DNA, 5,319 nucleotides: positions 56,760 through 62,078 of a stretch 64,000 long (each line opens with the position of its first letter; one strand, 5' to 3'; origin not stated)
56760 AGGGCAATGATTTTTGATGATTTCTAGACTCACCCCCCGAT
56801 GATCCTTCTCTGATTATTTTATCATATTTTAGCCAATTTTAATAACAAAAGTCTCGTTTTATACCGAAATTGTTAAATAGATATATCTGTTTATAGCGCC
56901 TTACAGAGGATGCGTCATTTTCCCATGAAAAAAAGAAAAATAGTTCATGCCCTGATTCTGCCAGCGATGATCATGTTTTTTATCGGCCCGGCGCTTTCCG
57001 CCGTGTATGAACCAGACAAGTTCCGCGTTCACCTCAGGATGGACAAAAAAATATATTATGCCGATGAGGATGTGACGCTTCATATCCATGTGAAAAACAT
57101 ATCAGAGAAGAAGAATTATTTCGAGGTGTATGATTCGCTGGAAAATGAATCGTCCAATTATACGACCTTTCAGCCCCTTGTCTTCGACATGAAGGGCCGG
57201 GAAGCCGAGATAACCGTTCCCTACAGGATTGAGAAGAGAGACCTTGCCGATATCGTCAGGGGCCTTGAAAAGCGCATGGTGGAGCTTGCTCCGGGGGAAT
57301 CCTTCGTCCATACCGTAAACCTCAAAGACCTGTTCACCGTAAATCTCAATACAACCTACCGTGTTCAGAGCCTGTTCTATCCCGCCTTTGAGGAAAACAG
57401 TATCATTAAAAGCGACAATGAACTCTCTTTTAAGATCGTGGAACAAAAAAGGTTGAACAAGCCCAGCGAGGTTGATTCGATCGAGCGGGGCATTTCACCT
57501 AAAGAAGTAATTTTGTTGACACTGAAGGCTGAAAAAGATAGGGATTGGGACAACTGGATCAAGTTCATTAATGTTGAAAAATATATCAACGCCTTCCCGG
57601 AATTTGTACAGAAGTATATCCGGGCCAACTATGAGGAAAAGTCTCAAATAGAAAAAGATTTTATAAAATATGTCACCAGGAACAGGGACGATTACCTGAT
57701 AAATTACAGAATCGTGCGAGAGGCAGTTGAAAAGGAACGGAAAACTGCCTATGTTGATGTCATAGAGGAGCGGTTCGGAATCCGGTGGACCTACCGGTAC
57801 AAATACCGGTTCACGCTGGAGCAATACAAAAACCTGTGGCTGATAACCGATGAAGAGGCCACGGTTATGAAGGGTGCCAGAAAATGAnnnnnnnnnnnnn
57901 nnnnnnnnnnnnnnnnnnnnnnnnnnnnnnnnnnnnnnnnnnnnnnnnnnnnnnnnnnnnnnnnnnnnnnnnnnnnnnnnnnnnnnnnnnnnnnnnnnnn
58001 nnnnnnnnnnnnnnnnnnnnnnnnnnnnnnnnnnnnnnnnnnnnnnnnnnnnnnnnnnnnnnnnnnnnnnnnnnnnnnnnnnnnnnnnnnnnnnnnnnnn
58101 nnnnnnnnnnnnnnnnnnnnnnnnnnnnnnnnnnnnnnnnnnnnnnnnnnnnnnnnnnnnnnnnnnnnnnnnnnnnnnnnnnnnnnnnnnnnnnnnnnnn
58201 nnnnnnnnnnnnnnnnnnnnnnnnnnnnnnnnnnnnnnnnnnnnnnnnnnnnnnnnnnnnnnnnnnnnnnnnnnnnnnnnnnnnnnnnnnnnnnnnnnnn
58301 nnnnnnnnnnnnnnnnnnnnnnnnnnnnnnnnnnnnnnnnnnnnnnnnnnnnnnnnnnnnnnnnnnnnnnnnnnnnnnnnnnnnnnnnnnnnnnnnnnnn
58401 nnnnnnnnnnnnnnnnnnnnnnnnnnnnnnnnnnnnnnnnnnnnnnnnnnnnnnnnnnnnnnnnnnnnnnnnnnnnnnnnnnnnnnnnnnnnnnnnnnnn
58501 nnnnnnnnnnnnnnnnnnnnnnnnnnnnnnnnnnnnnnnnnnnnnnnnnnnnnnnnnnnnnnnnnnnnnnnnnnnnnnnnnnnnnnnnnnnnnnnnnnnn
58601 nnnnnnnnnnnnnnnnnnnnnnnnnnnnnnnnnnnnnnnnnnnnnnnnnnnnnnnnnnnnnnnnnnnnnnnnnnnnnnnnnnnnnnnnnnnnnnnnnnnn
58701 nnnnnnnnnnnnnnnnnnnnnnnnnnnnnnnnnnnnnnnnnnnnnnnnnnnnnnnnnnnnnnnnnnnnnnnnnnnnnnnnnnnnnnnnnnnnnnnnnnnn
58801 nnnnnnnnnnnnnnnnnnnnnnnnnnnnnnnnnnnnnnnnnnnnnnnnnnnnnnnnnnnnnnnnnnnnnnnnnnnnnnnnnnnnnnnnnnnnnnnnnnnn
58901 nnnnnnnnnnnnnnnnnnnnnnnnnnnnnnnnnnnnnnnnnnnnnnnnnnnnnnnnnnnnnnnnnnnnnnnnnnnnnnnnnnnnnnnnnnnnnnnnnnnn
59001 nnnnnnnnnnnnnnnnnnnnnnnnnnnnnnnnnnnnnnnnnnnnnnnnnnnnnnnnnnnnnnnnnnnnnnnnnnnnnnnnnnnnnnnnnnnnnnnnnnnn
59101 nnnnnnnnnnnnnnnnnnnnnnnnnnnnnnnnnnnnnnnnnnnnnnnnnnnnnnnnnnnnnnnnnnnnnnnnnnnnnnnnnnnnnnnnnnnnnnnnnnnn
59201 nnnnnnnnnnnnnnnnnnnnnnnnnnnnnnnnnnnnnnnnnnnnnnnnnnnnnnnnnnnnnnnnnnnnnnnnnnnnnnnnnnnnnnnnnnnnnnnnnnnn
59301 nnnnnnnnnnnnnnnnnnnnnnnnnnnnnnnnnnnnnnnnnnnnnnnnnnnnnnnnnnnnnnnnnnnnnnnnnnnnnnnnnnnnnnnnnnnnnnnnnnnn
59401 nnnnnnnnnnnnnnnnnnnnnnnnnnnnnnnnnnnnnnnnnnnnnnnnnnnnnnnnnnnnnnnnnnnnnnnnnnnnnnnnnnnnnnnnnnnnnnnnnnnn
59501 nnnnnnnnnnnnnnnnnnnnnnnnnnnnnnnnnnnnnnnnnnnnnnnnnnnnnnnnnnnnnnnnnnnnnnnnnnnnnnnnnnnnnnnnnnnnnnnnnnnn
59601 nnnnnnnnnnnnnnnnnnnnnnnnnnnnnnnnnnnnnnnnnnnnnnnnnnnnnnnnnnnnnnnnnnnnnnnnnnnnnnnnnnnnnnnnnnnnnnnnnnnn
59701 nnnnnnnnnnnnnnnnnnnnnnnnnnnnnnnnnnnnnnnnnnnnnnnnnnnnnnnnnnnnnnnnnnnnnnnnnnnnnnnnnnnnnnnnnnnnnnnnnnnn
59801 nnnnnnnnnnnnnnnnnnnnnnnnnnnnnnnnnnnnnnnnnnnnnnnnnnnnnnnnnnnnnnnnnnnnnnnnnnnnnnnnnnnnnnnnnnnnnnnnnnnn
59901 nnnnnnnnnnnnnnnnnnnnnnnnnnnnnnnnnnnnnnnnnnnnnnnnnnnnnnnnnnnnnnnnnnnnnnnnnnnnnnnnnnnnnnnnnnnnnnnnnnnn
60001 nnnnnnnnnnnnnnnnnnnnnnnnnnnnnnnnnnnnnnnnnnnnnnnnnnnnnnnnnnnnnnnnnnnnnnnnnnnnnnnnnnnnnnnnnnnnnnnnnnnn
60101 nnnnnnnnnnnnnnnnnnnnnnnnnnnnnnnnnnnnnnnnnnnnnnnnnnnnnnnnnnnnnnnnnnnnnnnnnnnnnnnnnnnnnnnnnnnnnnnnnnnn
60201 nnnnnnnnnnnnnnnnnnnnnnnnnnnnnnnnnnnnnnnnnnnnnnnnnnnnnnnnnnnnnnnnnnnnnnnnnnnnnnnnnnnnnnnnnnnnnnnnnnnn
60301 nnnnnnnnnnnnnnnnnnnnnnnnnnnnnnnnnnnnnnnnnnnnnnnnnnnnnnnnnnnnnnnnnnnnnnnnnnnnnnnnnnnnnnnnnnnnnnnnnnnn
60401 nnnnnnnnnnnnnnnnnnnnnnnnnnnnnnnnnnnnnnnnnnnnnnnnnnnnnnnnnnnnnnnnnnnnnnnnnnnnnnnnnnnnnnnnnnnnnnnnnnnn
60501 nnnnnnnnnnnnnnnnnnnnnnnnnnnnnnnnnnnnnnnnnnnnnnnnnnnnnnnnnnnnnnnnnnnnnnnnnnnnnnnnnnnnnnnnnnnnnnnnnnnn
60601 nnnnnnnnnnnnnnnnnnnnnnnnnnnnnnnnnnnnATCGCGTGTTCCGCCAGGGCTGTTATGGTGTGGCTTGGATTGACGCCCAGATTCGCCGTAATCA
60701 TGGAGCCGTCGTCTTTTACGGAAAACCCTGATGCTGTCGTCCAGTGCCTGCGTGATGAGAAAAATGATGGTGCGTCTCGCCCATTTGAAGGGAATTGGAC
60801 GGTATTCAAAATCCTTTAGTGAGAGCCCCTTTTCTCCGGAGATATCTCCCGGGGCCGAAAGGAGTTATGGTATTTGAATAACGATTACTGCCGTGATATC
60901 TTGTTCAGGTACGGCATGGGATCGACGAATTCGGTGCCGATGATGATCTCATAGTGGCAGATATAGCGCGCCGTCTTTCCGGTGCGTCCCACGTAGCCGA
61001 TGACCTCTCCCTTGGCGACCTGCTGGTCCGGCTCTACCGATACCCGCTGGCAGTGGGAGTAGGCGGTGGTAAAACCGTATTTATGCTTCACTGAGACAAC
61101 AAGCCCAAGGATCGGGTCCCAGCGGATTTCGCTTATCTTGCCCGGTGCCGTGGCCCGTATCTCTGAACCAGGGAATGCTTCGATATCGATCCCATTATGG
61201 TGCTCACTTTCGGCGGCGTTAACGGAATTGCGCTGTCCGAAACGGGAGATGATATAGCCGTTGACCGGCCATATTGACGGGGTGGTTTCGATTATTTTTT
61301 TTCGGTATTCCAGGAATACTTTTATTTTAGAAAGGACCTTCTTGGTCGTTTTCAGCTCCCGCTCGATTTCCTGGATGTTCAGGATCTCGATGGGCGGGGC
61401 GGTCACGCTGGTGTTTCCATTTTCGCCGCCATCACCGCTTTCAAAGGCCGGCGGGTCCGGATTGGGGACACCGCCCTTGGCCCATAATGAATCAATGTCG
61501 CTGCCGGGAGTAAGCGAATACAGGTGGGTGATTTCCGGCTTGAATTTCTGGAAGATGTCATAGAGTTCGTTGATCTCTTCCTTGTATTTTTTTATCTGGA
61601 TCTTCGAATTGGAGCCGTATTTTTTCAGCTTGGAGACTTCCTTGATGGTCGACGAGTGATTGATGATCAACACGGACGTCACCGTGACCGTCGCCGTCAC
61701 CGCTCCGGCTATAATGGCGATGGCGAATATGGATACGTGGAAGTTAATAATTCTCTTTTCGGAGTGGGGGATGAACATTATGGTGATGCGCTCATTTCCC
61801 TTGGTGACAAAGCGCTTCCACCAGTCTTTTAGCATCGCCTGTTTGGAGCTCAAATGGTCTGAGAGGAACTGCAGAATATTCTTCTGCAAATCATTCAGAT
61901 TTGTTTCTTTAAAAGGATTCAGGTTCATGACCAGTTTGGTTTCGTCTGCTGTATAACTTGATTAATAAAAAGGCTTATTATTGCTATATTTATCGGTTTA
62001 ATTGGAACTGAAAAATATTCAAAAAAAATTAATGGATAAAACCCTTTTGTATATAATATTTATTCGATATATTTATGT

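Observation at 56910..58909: Isolated fliM translationally coupled to a secreted hypothetical protein, with no other flagellar genes nearby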

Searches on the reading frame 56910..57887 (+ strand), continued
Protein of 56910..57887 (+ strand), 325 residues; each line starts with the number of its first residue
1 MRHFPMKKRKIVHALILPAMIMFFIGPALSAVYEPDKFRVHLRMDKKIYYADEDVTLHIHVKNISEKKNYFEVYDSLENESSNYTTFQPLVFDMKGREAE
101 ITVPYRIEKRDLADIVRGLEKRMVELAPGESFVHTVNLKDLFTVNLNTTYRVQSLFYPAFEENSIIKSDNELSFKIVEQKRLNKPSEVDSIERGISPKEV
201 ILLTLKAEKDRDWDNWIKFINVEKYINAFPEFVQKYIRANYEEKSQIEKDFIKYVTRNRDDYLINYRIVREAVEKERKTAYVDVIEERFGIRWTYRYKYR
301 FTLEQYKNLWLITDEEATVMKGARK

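Call 73: find_encoding_contigs(protein=P0076, flank=4000, max_places=2)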
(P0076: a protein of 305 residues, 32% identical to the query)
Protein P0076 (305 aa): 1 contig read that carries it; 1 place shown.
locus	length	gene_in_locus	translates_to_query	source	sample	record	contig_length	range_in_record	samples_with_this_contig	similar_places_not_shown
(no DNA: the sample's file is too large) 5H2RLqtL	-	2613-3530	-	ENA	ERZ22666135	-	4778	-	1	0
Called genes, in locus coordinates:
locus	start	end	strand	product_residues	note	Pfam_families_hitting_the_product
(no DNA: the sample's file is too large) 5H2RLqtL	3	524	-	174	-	?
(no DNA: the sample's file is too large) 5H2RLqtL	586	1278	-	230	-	PF21033:RMD1-3 (faint), PF00515:TPR_1 (faint), PF07719:TPR_2 (faint), PF13181:TPR_8 (faint), PF13414:TPR_11 (faint), PF13428:TPR_14 (faint), PF13432:TPR_16 (faint), PF23914:TPR_CcmH_CycH (weak), +4 more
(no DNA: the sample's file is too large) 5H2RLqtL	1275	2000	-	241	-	PF01975:SurE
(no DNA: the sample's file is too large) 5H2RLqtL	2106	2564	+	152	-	-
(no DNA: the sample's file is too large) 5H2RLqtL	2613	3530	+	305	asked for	-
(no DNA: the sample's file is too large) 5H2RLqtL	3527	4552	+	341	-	PF02154:FliM, PF01052:FliMN_C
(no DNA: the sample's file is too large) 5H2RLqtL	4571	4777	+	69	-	?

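Call 75: find_encoding_contigs(protein=P0075, flank=4000, max_places=2)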
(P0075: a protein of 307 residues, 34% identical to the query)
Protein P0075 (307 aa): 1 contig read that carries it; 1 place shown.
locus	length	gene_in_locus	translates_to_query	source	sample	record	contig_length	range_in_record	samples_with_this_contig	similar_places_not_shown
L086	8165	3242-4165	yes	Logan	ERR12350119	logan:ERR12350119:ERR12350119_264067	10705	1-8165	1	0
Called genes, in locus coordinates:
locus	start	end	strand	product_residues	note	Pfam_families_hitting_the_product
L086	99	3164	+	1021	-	PF13188:PAS_8 (faint), PF13426:PAS_9 (weak), PF00989:PAS, PF08448:PAS_4, PF13426:PAS_9, PF00512:HisKA, PF02518:HATPase_c, PF00072:Response_reg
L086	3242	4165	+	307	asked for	-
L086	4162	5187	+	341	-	PF02154:FliM, PF01052:FliMN_C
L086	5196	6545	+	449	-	PF00158:Sigma54_activat, PF14532:Sigma54_activ_2, PF00004:AAA (weak), PF07724:AAA_2, PF07728:AAA_5 (weak), PF25601:AAA_lid_14, PF02954:HTH_8 (weak)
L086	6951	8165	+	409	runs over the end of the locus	PF00015:MCPsignal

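Call 76: find_encoding_contigs(protein=P0074, flank=4000, max_places=2)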
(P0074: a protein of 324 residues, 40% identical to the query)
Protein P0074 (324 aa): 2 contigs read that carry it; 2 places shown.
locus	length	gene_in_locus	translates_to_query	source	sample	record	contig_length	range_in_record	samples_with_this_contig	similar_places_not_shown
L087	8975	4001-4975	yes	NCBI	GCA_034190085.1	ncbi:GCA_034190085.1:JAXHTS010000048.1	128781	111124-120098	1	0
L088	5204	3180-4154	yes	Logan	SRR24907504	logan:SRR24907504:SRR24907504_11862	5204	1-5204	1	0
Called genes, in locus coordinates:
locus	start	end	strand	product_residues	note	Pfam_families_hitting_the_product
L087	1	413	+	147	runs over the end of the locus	PF01220:DHquinase_II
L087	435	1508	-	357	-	PF00723:Glyco_hydro_15 (faint)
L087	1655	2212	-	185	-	-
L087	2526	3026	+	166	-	PF03205:MobB, PF13175:AAA_15 (weak)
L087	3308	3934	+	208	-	-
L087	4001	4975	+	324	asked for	-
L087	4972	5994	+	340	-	PF02154:FliM, PF01052:FliMN_C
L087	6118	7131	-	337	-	PF01551:Peptidase_M23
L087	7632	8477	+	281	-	PF00669:Flagellin_N, PF00700:Flagellin_C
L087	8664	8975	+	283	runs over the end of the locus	PF00669:Flagellin_N, PF00700:Flagellin_C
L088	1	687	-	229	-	?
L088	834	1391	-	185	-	-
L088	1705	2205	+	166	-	PF03205:MobB, PF13175:AAA_15 (weak)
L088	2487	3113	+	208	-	-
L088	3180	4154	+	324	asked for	-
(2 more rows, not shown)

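Call 77: search_protein_families(library=pfam, alignment_id=A1, max_evalue=1)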
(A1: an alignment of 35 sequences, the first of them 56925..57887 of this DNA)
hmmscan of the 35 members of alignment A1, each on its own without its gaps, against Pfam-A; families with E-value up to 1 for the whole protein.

A. member 1, window:56925-57887:+ (320 aa): 3 families
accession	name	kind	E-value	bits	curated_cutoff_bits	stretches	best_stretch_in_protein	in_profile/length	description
PF24074.1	DUF7366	-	0.015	15.9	27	1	219-253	8-42/78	Domain of unknown function (DUF7366)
PF07809.16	RTP801_C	-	0.04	14.4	27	0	64-107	68-113/115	RTP801 C-terminal region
PF11396.14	PepSY_like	-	0.19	12.5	28.3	1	221-258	33-64/83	Putative beta-lactamase-inhibitor-like, PepSY-like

B. families by the number of members that match (of 35 scanned): 28 families (the first 25 are shown)
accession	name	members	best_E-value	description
PF24074.1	DUF7366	12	0.0086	Domain of unknown function (DUF7366)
PF23830.1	DUF7200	6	0.011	Domain of unknown function (DUF7200)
PF07919.17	Gryzun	5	0.014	Gryzun, putative trafficking through Golgi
PF20251.4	Big_14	4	0.0012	Bacterial Ig-like domain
PF02752.27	Arrestin_C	3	0.011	Arrestin (or S-antigen), C-terminal domain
PF05494.18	MlaC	2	0.013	MlaC protein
PF07809.16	RTP801_C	2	0.027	RTP801 C-terminal region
PF10407.14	Cytokin_check_N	2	0.027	Cdc14 phosphatase binding protein N-terminus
PF09055.16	Sod_Ni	2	0.035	Nickel-containing superoxide dismutase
PF09455.15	Csx1_HEPN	2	0.18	CRISPR system endoribonuclease Csx1, HEPN domain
PF09638.15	Ph1570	1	0.01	Ph1570 protein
PF09412.15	XendoU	1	0.014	Endoribonuclease XendoU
PF12114.14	Period_C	1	0.016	Period circadian-like, C-terminal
PF20234.3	DUF6591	1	0.022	Family of unknown function (DUF6591)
PF05159.20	Capsule_synth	1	0.055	Capsule polysaccharide biosynthesis protein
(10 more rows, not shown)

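Call 85: find_encoding_contigs(protein=P0228, flank=4000, max_places=2)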
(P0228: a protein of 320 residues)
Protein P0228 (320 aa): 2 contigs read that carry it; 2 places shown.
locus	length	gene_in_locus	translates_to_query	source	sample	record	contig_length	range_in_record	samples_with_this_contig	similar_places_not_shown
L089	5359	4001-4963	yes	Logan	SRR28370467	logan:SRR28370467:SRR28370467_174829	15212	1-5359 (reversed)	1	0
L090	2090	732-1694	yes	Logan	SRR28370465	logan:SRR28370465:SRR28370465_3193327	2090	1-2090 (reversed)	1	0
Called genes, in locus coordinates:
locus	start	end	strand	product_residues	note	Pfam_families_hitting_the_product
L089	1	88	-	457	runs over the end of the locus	PF01590:GAF, PF13185:GAF_2, PF13492:GAF_3, PF07228:SpoIIE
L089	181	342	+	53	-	-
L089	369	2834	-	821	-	PF13491:FtsK_4TM, PF17854:FtsK_alpha, PF01580:FtsK_SpoIIIE, PF09397:FtsK_gamma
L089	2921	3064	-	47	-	-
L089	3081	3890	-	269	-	PF02673:BacA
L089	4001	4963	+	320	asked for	-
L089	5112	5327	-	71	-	-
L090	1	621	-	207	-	?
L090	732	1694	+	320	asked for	-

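Call 86: find_encoding_contigs(protein=P0160, flank=4000, max_places=2)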
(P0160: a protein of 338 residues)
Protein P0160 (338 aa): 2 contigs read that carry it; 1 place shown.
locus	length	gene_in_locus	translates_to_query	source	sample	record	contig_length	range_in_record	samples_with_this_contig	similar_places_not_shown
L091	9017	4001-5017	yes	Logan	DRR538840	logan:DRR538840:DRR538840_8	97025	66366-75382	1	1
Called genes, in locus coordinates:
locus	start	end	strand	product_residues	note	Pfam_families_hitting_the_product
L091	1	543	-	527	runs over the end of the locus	-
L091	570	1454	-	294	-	PF00497:SBP_bac_3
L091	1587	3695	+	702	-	PF01590:GAF, PF13185:GAF_2 (weak), PF01966:HD (faint), PF13487:HD_5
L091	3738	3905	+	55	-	-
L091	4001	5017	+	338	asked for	-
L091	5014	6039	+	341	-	PF02154:FliM, PF01052:FliMN_C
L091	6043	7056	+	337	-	PF02885:Glycos_trans_3N, PF00591:Glycos_transf_3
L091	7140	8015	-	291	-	PF13279:4HBT_2 (faint)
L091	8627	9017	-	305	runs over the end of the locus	PF13644:DKNYY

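Call 88: find_encoding_contigs(protein=P0151, flank=3000, max_places=1)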
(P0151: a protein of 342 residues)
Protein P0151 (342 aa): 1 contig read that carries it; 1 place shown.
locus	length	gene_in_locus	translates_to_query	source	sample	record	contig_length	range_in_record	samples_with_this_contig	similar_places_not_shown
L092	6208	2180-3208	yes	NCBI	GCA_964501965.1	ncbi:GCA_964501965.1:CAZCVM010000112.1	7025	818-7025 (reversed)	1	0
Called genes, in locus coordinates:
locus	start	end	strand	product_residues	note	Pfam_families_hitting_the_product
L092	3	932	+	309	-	?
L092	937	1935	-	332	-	PF03448:MgtE_N (faint), PF14842:FliG_N, PF14841:FliG_M, PF01706:FliG_C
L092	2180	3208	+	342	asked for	-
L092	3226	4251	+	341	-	PF02154:FliM, PF01052:FliMN_C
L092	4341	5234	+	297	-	PF00483:NTP_transferase, PF12804:NTP_transf_3 (weak)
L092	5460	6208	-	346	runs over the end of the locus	PF01368:DHH, PF02272:DHHA1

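Call 89: find_encoding_contigs(protein=P0173, flank=3000, max_places=1)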
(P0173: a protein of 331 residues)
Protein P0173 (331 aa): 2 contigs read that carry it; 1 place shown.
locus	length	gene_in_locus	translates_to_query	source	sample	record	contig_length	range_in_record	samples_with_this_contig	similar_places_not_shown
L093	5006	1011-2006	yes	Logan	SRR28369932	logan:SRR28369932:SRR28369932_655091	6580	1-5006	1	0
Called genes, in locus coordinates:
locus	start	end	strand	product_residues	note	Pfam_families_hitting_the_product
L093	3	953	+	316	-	?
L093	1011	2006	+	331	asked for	-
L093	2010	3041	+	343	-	PF02154:FliM, PF01052:FliMN_C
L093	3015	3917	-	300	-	PF01207:Dus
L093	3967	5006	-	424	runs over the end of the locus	PF00202:Aminotran_3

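Call 90: find_encoding_contigs(protein=P0199, flank=3000, max_places=1)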
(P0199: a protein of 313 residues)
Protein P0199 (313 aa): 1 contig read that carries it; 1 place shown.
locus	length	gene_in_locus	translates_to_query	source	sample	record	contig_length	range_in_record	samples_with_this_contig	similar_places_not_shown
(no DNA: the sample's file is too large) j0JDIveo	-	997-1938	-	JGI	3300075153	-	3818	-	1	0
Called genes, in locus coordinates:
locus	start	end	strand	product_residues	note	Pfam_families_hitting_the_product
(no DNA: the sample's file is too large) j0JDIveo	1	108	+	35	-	?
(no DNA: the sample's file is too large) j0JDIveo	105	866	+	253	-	PF00753:Lactamase_B, PF23023:Anti-Pycsar_Apyc1 (weak), PF12706:Lactamase_B_2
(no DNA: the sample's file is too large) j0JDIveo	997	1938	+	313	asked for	-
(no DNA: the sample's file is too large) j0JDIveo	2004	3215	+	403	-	PF00809:Pterin_bind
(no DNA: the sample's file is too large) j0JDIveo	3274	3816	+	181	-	?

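Call 91: find_encoding_contigs(protein=P0215, flank=3000, max_places=1)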
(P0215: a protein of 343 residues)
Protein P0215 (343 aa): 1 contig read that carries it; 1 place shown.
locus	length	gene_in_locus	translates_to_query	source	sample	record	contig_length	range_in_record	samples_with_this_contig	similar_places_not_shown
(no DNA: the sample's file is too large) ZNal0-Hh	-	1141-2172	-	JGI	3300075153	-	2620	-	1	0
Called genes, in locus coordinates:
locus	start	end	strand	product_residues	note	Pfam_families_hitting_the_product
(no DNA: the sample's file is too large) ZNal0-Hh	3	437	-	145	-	?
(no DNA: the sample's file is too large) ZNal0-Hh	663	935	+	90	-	-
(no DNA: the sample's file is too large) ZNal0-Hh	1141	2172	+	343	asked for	-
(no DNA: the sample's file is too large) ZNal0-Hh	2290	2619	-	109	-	?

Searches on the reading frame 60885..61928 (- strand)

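Call 6: search_protein_families(library=pfam, proteins=[window:60885-61928:-], max_evalue=0.01)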
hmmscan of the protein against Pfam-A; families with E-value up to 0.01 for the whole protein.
window:60885-61928:- (347 aa): 1 family
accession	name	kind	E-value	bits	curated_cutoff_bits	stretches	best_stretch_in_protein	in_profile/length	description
PF01551.29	Peptidase_M23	-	3.5e-24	85.2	28.7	1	243-337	2-96/96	Peptidase family M23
